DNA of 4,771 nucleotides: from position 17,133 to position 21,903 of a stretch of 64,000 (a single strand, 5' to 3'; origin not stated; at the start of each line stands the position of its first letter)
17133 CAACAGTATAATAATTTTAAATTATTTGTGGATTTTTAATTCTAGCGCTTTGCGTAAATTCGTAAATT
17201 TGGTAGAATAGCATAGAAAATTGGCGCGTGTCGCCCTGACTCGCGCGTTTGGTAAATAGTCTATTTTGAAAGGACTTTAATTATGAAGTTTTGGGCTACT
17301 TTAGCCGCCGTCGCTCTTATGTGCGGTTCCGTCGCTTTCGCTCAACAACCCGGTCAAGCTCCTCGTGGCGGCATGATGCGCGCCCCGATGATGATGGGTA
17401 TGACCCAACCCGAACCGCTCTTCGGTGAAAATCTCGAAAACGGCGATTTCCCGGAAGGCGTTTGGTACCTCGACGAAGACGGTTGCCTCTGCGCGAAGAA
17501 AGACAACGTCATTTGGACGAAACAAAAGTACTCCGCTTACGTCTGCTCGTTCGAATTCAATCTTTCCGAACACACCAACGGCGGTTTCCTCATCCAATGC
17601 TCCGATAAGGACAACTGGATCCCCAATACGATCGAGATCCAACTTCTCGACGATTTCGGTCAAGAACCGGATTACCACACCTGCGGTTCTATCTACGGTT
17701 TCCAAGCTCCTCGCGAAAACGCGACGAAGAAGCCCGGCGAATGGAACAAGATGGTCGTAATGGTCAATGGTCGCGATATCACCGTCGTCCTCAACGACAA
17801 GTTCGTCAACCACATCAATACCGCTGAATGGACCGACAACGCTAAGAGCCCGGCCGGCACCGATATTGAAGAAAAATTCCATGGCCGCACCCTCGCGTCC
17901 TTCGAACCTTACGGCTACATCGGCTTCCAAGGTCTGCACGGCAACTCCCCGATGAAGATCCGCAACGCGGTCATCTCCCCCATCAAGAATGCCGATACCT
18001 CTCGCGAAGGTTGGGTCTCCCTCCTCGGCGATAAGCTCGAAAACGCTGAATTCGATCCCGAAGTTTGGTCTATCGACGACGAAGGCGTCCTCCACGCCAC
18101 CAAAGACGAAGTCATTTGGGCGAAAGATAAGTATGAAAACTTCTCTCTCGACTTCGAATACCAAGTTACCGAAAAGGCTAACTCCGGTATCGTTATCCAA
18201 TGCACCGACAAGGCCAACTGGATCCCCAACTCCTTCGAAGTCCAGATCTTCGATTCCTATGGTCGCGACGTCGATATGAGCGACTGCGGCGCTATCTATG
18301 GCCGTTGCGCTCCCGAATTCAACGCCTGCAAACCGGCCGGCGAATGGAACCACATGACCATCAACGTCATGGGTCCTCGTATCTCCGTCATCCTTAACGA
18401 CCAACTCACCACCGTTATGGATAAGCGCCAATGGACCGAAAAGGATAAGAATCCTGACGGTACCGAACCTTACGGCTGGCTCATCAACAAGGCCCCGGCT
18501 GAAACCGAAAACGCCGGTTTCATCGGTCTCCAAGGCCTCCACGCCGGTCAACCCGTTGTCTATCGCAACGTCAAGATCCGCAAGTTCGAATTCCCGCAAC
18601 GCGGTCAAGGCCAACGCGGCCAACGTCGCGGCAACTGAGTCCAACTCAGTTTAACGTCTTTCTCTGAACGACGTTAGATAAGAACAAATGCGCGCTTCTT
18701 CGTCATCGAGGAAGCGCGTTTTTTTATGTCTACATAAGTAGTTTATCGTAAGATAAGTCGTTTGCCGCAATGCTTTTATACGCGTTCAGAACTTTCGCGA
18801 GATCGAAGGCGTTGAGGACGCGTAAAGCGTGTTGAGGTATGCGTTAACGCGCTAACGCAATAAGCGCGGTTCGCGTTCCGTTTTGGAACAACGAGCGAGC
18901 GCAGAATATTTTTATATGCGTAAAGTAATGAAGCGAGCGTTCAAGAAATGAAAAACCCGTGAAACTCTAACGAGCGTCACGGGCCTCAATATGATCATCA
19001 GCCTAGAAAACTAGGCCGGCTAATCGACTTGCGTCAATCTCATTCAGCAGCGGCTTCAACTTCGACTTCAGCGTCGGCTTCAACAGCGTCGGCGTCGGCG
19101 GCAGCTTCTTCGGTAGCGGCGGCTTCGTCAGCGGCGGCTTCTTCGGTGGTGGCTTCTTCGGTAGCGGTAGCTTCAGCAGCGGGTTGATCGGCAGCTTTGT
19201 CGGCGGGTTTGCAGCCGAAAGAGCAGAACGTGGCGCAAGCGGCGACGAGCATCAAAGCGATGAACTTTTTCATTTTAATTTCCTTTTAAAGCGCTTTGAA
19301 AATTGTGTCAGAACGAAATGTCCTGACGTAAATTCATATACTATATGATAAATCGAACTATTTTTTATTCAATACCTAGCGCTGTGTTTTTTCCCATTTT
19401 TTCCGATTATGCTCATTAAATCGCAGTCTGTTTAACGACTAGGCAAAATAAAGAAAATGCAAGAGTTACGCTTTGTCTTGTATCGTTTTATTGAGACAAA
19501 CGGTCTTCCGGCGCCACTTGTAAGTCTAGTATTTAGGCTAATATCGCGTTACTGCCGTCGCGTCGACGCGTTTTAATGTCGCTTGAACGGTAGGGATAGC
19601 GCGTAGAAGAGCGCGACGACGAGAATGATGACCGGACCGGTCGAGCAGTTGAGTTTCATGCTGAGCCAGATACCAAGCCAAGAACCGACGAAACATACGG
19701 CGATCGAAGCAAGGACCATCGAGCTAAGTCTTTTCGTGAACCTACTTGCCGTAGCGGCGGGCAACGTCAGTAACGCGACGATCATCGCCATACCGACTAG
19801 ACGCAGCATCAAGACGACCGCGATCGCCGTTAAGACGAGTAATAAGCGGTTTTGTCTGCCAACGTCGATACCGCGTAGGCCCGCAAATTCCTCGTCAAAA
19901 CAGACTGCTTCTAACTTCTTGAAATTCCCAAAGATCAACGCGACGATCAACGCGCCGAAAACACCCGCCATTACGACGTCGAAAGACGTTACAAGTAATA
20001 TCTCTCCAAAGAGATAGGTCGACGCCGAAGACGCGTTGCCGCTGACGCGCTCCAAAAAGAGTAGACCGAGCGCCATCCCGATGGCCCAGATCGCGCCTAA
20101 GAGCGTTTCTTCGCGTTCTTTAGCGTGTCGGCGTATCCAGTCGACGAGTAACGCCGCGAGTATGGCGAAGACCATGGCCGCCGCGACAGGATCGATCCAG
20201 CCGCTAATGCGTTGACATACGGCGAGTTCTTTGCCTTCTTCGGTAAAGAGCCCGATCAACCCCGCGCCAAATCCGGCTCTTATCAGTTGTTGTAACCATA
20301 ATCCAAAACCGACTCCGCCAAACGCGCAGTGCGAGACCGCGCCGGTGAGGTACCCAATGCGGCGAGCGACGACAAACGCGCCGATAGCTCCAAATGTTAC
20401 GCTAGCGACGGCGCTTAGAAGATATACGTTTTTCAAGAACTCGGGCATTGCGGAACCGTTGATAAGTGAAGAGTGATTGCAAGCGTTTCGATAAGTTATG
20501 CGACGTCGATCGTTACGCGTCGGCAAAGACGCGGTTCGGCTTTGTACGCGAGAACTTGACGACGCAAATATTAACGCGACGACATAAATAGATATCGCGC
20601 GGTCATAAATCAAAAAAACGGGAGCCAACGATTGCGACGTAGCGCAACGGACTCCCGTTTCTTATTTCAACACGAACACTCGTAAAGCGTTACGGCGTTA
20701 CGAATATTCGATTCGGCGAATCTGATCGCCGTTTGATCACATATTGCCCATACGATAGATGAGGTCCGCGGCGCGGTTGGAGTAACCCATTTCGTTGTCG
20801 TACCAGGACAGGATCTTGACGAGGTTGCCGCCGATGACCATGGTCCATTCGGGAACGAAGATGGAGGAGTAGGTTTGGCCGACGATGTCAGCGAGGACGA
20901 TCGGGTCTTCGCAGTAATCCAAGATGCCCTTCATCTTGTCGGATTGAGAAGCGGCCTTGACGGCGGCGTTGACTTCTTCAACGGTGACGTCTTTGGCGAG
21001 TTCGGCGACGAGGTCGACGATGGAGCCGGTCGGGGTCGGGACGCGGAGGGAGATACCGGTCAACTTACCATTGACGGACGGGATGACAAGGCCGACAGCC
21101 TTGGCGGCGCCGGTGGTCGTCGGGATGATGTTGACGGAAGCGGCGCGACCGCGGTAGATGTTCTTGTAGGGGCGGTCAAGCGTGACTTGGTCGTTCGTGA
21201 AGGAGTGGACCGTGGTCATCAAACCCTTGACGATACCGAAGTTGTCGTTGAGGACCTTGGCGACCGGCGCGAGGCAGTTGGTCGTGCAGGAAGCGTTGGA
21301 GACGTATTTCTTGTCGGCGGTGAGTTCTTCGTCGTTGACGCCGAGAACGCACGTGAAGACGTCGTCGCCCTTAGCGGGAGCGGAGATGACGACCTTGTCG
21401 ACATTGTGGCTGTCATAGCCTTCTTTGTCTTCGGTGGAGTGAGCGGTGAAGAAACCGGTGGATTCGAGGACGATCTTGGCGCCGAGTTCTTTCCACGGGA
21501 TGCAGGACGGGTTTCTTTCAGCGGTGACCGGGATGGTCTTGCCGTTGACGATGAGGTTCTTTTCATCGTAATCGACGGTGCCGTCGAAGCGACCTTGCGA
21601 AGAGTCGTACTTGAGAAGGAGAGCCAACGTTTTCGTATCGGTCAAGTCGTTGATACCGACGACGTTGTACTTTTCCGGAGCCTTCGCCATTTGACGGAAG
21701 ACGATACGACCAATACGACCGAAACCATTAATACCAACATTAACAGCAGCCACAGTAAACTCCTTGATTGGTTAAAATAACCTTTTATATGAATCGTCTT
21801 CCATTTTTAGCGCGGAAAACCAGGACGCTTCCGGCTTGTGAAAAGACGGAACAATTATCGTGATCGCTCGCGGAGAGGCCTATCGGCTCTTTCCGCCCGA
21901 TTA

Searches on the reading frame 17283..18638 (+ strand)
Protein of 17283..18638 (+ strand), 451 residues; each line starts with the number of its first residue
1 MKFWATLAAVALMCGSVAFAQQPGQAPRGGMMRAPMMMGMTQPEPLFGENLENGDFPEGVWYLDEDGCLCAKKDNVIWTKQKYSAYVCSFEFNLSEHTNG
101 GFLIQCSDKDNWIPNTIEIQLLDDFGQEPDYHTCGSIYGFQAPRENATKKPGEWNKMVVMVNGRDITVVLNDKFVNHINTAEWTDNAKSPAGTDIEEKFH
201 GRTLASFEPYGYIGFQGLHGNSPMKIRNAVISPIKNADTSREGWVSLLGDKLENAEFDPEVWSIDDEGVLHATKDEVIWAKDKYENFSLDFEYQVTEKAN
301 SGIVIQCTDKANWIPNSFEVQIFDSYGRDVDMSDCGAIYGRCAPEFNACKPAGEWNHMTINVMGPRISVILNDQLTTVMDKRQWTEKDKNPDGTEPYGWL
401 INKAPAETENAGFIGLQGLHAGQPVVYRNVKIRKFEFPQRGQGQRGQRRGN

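Call 8: search_protein_families(library=pfam, proteins=[window:17283-18638:+], max_evalue=0.1)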
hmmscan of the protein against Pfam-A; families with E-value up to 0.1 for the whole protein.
window:17283-18638:+ (451 aa): 3 families
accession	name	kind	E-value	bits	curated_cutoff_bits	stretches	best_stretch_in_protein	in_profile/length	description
PF06439.18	3keto-disac_hyd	-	3.2e-69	233.2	26.8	2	243-433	13-187/187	3-keto-disaccharide hydrolase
PF20407.5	DUF1583_N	-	1.5e-05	25.2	22.9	1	146-183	83-120/150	Domain of unknown function (DUF1583_N)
PF21708.4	Glyco_hydro_59_C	-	0.032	14.7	27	0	148-178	114-144/175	Galactocerebrosidase, C-terminal lectin domain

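Call 9: search_protein_families(library=ncbifam, proteins=[window:17283-18638:+], max_evalue=0.1)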
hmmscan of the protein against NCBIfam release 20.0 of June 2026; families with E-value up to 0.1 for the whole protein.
window:17283-18638:+ (451 aa): 0 families

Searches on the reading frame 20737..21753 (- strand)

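Call 11: search_protein_families(library=pfam, proteins=[window:20737-21753:-], max_evalue=0.001)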
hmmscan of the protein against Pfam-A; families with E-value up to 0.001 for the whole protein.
window:20737-21753:- (338 aa): 2 families
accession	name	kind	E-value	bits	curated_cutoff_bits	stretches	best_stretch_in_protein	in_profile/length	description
PF02800.25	Gp_dh_C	-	2.8e-64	215.9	24.4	1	161-318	1-158/158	Glyceraldehyde 3-phosphate dehydrogenase, C-terminal domain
PF00044.30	Gp_dh_N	-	4.7e-37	126.8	31.7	1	4-104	1-100/101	Glyceraldehyde 3-phosphate dehydrogenase, NAD binding domain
